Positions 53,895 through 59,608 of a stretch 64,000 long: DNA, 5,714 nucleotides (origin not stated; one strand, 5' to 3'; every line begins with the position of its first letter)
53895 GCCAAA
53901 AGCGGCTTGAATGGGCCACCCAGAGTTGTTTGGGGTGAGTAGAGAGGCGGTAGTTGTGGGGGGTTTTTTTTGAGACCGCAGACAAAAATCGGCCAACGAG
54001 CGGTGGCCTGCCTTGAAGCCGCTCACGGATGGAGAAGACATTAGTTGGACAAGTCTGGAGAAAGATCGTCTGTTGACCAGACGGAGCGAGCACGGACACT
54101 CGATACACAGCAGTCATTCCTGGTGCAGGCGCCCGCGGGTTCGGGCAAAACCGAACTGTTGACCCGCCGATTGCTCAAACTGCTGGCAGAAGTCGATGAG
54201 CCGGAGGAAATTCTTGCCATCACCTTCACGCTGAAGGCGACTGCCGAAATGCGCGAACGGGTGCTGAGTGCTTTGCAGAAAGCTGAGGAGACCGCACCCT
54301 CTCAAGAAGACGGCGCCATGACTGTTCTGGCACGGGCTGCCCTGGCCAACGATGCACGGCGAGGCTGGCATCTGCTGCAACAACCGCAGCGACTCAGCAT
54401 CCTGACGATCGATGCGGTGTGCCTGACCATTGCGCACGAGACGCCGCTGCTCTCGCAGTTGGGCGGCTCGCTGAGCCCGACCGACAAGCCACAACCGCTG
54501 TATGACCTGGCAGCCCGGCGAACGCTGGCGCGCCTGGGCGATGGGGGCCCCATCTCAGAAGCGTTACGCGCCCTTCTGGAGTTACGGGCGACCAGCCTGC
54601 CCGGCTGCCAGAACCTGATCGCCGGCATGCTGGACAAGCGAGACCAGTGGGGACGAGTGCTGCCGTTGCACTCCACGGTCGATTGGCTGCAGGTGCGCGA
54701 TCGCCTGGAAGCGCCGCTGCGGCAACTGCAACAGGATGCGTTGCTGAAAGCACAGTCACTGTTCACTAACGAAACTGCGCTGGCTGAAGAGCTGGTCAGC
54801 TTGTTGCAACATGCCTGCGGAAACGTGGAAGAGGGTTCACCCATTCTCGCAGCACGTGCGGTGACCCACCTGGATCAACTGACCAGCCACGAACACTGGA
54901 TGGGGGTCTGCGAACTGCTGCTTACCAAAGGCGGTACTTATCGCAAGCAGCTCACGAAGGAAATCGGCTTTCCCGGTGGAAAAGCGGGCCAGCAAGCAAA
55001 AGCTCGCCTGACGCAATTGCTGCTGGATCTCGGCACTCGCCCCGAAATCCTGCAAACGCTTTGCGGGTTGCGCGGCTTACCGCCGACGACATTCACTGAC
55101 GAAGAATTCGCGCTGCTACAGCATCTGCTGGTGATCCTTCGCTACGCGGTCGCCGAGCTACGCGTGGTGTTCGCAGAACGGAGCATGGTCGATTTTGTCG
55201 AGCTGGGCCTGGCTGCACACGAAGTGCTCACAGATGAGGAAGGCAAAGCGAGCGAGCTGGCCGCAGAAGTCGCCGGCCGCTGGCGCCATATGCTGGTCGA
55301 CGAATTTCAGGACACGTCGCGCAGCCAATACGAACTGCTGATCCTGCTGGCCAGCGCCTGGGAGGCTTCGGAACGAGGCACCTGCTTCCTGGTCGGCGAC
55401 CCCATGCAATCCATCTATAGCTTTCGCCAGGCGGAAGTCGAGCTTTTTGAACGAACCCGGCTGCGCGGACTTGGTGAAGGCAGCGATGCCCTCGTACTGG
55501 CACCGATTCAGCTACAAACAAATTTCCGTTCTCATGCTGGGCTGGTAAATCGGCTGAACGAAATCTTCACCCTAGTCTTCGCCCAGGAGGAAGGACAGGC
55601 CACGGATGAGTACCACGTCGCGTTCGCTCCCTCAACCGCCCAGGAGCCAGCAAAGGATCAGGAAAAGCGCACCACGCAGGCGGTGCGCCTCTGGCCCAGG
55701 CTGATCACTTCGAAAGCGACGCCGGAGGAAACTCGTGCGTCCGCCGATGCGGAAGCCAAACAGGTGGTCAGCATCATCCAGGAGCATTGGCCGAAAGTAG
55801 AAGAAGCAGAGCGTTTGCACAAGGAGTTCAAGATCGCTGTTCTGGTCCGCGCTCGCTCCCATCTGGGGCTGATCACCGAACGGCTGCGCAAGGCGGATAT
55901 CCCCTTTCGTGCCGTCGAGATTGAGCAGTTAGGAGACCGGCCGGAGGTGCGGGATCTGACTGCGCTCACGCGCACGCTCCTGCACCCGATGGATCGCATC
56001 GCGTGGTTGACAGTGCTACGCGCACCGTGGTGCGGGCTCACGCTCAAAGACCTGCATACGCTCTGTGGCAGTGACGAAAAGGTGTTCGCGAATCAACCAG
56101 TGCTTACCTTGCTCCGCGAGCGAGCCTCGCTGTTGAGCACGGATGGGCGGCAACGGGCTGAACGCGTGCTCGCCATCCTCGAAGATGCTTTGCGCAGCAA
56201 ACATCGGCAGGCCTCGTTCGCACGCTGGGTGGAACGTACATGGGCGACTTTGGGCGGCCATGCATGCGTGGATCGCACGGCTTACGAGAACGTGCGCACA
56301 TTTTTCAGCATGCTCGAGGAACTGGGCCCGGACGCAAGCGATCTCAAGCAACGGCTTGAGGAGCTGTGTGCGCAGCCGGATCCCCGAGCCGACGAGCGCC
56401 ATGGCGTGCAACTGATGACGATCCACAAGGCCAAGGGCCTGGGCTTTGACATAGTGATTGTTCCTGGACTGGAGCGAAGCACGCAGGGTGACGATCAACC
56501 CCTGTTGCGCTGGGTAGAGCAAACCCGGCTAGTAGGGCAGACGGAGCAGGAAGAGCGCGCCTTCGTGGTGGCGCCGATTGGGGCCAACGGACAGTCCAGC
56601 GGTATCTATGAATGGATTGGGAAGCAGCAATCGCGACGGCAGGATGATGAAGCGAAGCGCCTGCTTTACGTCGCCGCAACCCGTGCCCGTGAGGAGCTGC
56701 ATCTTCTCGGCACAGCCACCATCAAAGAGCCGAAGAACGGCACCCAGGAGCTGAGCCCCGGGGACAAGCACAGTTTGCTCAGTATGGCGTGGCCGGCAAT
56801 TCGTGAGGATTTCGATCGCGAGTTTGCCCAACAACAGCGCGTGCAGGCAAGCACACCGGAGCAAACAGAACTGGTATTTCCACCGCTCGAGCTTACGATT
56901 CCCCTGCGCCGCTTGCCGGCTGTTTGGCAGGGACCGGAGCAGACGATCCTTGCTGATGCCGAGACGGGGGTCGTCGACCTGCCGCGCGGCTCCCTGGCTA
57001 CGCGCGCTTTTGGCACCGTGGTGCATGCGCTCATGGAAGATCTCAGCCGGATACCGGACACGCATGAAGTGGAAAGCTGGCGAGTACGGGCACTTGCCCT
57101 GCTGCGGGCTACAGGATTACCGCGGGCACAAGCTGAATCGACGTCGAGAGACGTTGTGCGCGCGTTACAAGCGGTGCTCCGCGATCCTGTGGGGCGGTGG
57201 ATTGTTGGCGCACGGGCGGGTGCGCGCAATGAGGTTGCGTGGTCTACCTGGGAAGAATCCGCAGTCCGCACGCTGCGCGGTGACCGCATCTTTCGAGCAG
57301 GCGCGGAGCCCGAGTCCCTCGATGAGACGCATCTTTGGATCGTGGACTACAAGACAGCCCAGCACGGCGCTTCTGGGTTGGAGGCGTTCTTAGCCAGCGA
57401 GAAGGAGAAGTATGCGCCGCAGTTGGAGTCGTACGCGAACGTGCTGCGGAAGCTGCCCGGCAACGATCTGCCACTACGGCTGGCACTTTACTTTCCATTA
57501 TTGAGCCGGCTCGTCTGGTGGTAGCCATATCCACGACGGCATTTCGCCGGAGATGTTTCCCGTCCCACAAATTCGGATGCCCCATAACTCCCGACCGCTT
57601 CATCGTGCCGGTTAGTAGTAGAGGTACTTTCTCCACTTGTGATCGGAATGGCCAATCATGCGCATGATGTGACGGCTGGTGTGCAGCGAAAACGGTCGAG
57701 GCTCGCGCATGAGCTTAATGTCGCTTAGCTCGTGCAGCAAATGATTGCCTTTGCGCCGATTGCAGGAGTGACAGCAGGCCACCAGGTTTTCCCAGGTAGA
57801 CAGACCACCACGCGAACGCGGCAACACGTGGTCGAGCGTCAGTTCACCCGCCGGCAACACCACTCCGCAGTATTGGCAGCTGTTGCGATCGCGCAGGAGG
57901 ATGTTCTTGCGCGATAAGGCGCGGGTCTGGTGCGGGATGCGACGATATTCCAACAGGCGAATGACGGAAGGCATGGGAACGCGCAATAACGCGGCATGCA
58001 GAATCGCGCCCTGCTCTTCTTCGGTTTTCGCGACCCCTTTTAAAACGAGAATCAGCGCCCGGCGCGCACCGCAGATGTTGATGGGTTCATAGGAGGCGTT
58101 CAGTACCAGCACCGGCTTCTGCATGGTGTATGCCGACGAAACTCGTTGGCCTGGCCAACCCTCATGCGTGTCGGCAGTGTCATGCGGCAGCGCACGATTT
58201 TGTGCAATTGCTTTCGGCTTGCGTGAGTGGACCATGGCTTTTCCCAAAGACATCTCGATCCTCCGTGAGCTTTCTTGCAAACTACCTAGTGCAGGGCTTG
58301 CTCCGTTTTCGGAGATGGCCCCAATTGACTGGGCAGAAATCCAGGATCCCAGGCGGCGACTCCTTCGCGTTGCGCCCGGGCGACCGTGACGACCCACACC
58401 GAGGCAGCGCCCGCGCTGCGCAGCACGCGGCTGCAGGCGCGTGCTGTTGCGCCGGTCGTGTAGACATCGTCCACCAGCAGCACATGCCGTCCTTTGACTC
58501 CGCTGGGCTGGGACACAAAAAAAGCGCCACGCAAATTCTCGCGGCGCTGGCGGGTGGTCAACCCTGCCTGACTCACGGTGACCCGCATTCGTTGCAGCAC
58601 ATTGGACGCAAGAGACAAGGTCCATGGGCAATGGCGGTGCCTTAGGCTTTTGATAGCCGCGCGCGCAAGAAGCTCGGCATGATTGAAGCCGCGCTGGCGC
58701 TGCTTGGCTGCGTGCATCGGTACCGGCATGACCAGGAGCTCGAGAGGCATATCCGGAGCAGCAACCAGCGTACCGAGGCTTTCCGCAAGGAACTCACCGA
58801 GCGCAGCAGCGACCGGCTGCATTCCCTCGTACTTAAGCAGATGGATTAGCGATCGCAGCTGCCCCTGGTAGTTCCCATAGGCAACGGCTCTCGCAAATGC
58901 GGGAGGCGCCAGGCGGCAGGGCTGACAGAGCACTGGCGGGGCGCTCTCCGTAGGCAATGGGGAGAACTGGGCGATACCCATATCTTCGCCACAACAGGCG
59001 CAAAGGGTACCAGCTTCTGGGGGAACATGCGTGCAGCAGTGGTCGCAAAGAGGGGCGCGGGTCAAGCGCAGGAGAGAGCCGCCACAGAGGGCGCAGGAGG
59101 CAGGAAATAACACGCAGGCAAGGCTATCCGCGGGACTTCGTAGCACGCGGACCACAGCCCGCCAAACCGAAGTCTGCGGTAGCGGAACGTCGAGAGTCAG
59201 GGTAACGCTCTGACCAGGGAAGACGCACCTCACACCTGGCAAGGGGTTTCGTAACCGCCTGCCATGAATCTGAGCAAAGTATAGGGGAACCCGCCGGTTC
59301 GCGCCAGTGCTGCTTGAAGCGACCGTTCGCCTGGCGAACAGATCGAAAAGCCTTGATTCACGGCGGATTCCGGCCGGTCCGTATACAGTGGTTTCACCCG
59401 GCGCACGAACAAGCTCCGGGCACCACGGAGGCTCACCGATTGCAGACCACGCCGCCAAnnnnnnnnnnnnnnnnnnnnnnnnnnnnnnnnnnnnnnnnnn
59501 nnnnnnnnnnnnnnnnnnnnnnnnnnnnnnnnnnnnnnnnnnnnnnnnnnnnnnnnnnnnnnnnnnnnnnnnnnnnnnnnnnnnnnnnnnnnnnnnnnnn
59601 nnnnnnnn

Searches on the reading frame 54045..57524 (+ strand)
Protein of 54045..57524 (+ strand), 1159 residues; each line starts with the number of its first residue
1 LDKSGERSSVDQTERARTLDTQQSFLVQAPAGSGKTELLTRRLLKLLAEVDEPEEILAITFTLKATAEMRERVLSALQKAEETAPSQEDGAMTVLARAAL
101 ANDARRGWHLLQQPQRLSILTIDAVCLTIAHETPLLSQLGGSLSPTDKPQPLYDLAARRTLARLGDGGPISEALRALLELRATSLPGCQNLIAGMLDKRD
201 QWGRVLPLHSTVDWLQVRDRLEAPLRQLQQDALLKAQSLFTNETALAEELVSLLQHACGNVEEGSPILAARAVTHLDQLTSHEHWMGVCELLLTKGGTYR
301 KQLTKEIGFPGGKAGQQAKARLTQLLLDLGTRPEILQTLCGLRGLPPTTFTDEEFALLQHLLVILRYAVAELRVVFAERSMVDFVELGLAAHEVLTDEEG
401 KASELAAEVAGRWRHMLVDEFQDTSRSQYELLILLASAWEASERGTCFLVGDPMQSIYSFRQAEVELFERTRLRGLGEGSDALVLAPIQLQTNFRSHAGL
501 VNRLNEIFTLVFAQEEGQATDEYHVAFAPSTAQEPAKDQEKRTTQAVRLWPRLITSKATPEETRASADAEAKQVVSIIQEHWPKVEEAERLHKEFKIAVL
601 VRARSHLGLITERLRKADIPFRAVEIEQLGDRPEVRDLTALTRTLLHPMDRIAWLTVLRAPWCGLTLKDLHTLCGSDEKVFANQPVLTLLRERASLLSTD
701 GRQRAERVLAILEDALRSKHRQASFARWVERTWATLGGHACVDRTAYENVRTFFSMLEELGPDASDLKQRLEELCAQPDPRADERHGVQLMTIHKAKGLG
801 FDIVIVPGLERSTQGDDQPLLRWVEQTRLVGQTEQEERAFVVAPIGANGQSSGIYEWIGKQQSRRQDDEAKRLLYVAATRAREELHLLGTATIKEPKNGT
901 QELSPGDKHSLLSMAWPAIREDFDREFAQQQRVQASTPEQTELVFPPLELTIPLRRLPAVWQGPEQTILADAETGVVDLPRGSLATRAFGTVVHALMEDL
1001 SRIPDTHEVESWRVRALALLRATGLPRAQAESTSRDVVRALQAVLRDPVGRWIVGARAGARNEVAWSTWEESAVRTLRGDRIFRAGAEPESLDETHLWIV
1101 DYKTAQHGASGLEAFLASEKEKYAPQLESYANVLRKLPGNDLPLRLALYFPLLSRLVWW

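Call 13: search_protein_families(library=pfam, proteins=[window:54045-57524:+])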
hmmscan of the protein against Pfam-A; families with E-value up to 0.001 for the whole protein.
window:54045-57524:+ (1159 aa): 7 families
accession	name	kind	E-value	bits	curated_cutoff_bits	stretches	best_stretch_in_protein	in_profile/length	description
PF00580.27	UvrD-helicase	-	1.6e-42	146.5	23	2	370-470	174-265/271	UvrD/REP helicase N-terminal domain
PF13361.12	UvrD_C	-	2e-31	110.1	25.6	1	488-887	1-345/350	UvrD-like helicase C-terminal domain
PF13245.12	AAA_19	-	2.8e-14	53.9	25.1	2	17-93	6-67/134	AAA domain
PF13538.12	UvrD_C_2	-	1.8e-10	40.9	27.4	1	863-887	27-51/52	UvrD-like helicase C-terminal domain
PF12705.13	PDDEXK_1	-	6e-07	30.1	22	1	982-1149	30-187/247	PD-(D/E)XK nuclease superfamily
PF01443.25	Viral_helicase1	-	6.4e-07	29.9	21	0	869-888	208-227/228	Viral superfamily 1 RNA helicase core domain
PF13401.12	AAA_22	-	0.0003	21.5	27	0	21-88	4-65/130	AAA domain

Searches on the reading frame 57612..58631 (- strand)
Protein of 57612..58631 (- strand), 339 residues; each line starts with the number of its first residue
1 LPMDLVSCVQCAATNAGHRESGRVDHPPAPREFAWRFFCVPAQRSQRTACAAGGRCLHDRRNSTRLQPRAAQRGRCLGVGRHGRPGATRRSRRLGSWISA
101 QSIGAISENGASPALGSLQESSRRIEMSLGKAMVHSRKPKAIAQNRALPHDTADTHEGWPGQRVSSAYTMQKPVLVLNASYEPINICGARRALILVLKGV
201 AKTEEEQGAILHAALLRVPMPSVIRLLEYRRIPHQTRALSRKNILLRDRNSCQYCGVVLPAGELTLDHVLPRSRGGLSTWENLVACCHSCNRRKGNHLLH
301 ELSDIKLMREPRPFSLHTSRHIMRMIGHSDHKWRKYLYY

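Call 60: search_protein_families(library=pfam, proteins=[window:57612-58631:-], max_evalue=0.0001)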
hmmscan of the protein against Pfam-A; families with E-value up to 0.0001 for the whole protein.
window:57612-58631:- (339 aa): 3 families
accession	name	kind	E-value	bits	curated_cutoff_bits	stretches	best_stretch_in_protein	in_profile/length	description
PF14279.12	HNH_5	-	3e-14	53.1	27.5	1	252-304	1-53/56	HNH endonuclease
PF01844.29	HNH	-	1.8e-11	44.4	21.4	1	252-296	1-46/47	HNH endonuclease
PF13395.12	HNH_4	-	1.1e-05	25.7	22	1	252-297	1-51/54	HNH endonuclease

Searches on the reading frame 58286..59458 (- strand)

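Call 60: search_protein_families(library=pfam, proteins=[window:58286-59458:-], max_evalue=0.0001)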
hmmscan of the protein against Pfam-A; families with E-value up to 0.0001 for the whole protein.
window:58286-59458:- (390 aa): 1 family
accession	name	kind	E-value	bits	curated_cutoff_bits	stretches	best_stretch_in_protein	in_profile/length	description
PF00156.33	Pribosyltran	-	1.1e-07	31.7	26.3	1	299-365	57-128/158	Phosphoribosyl transferase domain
